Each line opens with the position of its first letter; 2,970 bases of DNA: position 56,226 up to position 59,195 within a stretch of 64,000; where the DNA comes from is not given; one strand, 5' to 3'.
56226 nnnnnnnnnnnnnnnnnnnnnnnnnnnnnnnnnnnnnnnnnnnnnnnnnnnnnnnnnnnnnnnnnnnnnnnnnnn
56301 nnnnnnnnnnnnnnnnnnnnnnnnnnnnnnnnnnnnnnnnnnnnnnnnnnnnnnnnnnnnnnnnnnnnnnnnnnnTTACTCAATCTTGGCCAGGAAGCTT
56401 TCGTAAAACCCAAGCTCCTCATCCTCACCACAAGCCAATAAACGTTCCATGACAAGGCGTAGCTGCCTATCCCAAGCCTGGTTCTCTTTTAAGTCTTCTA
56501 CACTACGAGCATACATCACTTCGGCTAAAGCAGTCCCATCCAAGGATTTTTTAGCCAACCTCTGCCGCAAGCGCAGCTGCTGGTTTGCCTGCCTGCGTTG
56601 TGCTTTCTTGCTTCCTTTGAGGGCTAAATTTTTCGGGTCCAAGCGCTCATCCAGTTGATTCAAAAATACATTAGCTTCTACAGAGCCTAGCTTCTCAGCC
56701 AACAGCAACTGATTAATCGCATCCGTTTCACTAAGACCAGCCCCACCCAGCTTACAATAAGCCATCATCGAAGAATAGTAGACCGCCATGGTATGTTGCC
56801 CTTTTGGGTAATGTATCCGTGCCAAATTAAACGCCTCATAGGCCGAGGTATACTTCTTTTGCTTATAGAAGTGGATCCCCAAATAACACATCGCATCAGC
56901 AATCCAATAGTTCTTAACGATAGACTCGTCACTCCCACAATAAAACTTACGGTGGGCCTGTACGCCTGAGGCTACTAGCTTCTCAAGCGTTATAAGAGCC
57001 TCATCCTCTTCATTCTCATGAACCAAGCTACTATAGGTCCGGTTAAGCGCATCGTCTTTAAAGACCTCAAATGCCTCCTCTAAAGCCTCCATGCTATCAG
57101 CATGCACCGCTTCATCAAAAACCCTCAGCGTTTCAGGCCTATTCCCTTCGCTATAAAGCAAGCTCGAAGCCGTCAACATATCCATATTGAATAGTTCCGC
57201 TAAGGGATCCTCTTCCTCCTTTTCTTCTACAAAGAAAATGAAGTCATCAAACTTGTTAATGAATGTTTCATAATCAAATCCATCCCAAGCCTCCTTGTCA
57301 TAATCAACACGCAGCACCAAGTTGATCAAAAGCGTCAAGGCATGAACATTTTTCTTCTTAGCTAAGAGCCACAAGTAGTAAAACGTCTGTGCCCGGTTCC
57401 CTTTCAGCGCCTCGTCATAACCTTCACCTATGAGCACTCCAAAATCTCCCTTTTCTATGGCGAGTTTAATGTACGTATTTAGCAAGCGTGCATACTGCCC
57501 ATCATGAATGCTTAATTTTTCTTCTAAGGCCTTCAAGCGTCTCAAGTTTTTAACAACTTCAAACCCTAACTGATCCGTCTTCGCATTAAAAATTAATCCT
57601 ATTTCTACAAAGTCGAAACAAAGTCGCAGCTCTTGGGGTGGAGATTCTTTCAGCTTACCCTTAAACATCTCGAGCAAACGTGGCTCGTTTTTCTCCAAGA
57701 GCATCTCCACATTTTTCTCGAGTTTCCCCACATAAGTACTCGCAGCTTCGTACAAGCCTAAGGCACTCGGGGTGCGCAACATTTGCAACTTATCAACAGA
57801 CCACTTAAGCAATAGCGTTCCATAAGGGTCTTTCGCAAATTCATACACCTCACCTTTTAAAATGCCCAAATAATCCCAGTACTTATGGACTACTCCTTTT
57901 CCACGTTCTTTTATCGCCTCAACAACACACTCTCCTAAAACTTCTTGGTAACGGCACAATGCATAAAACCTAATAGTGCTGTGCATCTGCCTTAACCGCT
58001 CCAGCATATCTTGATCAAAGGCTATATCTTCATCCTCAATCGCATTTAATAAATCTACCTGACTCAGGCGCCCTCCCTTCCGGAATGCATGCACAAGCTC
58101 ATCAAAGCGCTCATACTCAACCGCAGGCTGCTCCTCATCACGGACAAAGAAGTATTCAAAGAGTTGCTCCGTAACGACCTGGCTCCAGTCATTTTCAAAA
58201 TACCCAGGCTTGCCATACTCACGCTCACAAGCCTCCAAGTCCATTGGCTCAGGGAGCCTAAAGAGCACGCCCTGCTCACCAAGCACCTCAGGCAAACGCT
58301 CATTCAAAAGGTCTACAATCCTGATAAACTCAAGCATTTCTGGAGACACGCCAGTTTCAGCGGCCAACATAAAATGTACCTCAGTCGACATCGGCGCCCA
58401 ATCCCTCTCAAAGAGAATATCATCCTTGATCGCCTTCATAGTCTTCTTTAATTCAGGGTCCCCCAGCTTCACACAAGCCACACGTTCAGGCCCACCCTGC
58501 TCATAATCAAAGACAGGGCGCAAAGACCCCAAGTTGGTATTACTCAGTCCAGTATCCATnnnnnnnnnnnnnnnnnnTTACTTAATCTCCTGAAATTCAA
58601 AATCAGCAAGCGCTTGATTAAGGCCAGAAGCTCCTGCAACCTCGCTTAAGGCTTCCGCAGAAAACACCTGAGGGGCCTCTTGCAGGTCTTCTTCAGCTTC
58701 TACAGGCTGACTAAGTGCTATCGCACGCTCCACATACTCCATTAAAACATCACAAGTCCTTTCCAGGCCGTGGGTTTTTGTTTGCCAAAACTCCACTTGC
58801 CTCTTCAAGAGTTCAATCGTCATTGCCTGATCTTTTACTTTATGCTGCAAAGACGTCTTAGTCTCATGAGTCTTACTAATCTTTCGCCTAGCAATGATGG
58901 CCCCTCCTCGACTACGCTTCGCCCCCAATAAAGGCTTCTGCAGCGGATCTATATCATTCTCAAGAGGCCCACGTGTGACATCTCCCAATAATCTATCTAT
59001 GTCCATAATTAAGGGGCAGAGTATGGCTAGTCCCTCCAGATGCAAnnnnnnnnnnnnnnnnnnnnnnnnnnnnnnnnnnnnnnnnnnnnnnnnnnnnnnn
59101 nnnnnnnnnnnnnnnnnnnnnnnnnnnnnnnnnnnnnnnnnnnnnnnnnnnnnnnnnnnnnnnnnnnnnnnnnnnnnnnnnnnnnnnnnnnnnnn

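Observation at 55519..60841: Four-gene operon of unknowns headed by an ankyrin-repeat protein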

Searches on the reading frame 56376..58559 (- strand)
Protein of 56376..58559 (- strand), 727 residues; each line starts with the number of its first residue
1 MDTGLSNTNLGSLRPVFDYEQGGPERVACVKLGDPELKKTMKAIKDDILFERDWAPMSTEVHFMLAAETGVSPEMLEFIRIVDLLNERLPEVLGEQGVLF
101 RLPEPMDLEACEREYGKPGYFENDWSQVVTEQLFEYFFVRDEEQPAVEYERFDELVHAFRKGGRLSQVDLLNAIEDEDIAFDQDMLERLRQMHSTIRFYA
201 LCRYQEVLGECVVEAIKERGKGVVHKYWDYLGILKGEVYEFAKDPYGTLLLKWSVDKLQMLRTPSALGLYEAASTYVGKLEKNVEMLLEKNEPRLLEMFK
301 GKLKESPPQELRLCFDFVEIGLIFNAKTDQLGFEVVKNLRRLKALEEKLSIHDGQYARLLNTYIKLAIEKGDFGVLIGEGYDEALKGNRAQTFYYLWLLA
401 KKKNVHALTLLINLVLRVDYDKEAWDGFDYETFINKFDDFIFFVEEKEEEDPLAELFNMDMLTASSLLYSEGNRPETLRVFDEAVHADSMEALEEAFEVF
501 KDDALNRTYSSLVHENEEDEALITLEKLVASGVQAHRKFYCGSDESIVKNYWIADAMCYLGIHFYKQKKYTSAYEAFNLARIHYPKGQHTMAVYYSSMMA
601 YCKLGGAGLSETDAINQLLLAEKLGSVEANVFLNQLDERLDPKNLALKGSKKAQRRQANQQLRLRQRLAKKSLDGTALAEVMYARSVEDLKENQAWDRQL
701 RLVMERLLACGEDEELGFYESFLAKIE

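Call 3: search_protein_families(library=pfam, proteins=[window:56376-58559:-], max_evalue=0.1)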
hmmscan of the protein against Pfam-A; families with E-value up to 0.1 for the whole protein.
window:56376-58559:- (727 aa): 2 families
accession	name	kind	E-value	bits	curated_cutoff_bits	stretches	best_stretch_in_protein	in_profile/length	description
PF00515.34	TPR_1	-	0.016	15.4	27.8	1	554-580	1-27/34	Tetratricopeptide repeat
PF07719.23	TPR_2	-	0.027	15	27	1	554-585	1-32/34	Tetratricopeptide repeat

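Call 5: search_protein_families(library=ncbifam, proteins=[window:56376-58559:-], max_evalue=0.1)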
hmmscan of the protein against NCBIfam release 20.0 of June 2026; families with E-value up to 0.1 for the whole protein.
window:56376-58559:- (727 aa): 1 family
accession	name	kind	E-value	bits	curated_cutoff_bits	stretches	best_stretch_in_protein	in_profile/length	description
NF008391.2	PRK11189.1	equivalog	0.0049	16.4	250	1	552-595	97-145/297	lipoprotein NlpI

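Call 6: find_encoding_contigs(protein=window:56376-58559:-, flank=10000, max_places=6)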
Protein window:56376-58559:- (727 aa): 9 contigs read that carry it; 3 places shown.
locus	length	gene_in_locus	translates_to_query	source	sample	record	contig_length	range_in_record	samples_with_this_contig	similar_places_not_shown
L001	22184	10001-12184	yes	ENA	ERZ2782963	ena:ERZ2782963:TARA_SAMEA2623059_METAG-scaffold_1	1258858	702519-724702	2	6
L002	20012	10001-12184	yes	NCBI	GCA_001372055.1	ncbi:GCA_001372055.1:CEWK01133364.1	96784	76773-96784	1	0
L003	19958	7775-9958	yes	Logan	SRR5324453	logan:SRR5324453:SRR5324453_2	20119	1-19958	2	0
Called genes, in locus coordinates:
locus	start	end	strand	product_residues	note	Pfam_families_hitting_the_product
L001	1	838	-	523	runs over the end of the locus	-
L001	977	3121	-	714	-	-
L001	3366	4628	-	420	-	PF00109:ketoacyl-synt, PF00108:Thiolase_N (faint), PF02801:Ketoacyl-synt_C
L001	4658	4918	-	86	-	PF23297:ACP_SdgA_C (weak), PF00550:PP-binding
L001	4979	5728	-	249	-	PF00106:adh_short, PF03435:Sacchrp_dh_NADP (faint), PF08659:KR, PF13561:adh_short_C2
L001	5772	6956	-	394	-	PF00667:FAD_binding_1, PF00175:NAD_binding_1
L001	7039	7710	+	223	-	PF00849:PseudoU_synth_2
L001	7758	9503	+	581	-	PF12796:Ank_2, PF13857:Ank_5, PF13606:Ank_3 (faint), PF13637:Ank_4, PF12796:Ank_2, PF00023:Ank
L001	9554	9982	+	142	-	-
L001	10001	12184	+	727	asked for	-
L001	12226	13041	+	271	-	-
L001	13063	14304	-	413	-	PF13173:AAA_14, PF13635:DUF4143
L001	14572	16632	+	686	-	-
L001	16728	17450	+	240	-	-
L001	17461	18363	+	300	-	PF00763:THF_DHG_CYH, PF02882:THF_DHG_CYH_C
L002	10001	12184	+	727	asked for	-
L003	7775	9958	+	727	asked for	-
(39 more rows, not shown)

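Call 7: find_homologous_proteins(query=window:56376-58559:-, max_evalue=0.001)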
Query window:56376-58559:- (727 aa): 1 proteins with E <= 0.001 among 8000 candidates.
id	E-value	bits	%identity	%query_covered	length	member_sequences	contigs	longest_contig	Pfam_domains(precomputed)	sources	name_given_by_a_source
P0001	0.0e+0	1630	99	100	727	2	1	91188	-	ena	-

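Call 19: predict_structure(protein=window:56376-58559:-)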
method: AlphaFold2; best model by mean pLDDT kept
length: 727 residues; sequences in the alignment: 1
mean_pLDDT: 36.2   pTM: 0.22
mean pLDDT of the five models: 36.2, 31.1, 30.4, 29.5, 28.9
residues with pLDDT >= 90: 0; 70-90: 0; 50-70: 3; < 50: 724
segments of 3 or more residues with pLDDT < 50: 1-648, 650-692, 694-714, 716-727
pLDDT, mean of each block of 10 residues (from residue 1): 25 24 26 34 35 33 29 35 37 33 29 33 31 32 32 34 32 36 36 30 30 31 32 32 32 31 30 32 34 35 35 36 35 41 41 41 44 40 43 45 42 41 41 39 38 34 33 37 34 37 40 37 39 34 33 40 40 38 36 36 37 42 39 39 42 44 40 40 41 48 45 45 42
secondary structure, 60 per line:
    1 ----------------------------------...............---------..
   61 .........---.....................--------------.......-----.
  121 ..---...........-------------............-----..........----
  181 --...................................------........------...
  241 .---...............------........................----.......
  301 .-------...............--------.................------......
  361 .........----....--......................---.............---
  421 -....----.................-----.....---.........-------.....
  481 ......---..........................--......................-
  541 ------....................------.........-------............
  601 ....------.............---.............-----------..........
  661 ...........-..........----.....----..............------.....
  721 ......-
elements in order (helices of 4 or more, strands of 3 or more residues): H35-49 H59-69 H73-93 H108-114 H126-136 H150-161 H167-176 H183-217 H224-231 H238-241 H245-259 H266-289 H294-301 H309-323 H332-348 H355-369 H374-377 H380-401 H405-417 H422-425 H430-446 H452-456 H460-468 H476-486 H490-515 H518-539 H547-566 H573-581 H589-604 H611-623 H627-639 H651-671 H673-682 H687-691 H696-709 H716-726

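Call 20: search_protein_representatives(protein=window:56376-58559:-)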
Query: 727 residues. Proteins with E-value up to 0.001 (for the whole library): 1; up to 1e-10: 1; up to 1e-30: 1. The best 1 are listed.
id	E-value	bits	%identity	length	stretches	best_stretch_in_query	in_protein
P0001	0.0e+00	1629.5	99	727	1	1-727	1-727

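Call 36: search_protein_families(library=padloc, proteins=[window:56376-58559:-], max_evalue=0.01)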
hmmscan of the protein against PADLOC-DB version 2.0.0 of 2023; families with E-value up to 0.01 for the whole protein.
window:56376-58559:- (727 aa): 0 families

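Call 40: search_solved_structures(query=window:56376-58559:-, max_evalue=10)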
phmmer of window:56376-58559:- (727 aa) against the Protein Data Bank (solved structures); distinct sequences matched with E-value up to 10: 0.

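Call 46: search_protein_families(library=phrogs, proteins=[window:56376-58559:-], max_evalue=0.01)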
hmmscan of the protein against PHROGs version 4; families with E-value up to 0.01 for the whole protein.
window:56376-58559:- (727 aa): 0 families

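Call 48: find_related_loci(query=window:56376-58559:-, collection=metagenome_contigs, flank=10000)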
Query window:56376-58559:- (727 aa) in metagenome_contigs; peptide patterns used: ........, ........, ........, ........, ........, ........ (x = any residue, [..] = any of these).
77 stretches matched a pattern, but none encodes a relative of the query by tblastn (E <= 1e-3).

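Call 62: search_dna_similar(query=window:56376-58559:-, collection=plasmids, mode=protein, max_evalue=0.001, max_rows=10)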
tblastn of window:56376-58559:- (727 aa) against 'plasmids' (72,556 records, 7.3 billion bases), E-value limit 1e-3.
No match.

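Call 63: search_dna_similar(query=window:56376-58559:-, collection=phages, mode=protein, max_evalue=0.001, max_rows=10)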
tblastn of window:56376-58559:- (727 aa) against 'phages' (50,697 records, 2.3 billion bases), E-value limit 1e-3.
No match.

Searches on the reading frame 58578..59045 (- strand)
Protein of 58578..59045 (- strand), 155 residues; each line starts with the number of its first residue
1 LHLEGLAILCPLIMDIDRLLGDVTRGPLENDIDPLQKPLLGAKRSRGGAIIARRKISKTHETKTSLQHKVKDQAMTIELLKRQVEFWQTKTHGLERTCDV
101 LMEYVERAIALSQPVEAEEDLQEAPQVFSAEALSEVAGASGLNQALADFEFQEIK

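Call 3: search_protein_families(library=pfam, proteins=[window:58578-59045:-], max_evalue=0.1)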
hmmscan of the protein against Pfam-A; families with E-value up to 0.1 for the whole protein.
window:58578-59045:- (155 aa): 3 families
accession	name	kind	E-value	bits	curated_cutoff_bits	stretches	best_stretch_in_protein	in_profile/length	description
PF18595.6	Nuf2_DHR10-like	-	8.4e-05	23.1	28.4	1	50-97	53-100/117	Nuf2, DHR10-like domain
PF25443.1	ANG-1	-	0.016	15.8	28.5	1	55-110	47-102/105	ANG-1-like domain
PF17082.10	Spc29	-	0.032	14.5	31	1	56-125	113-182/245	Spindle Pole Component 29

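Call 5: search_protein_families(library=ncbifam, proteins=[window:58578-59045:-], max_evalue=0.1)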
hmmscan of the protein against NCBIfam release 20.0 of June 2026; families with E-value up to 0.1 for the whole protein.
window:58578-59045:- (155 aa): 0 families

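Call 36: search_protein_families(library=padloc, proteins=[window:58578-59006:-], max_evalue=0.01)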
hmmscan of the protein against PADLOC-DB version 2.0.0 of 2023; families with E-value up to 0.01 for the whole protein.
window:58578-59006:- (142 aa): 1 family
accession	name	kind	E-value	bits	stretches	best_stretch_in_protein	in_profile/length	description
PDLC02726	PbeC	-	0.00047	16.7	1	3-112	379-484/637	PbeC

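Call 46: search_protein_families(library=phrogs, proteins=[window:58578-59006:-], max_evalue=0.01)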
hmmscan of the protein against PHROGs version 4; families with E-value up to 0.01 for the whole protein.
window:58578-59006:- (142 aa): 1 family
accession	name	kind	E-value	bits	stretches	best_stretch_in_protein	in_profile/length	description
phrog_739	-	lysis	0.0074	17.5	1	34-88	20-74/122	Rz-like spanin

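Call 73: search_solved_structures(query=window:58578-59006:-, max_evalue=10)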
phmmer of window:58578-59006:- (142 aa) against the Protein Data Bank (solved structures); distinct sequences matched with E-value up to 10: 0.
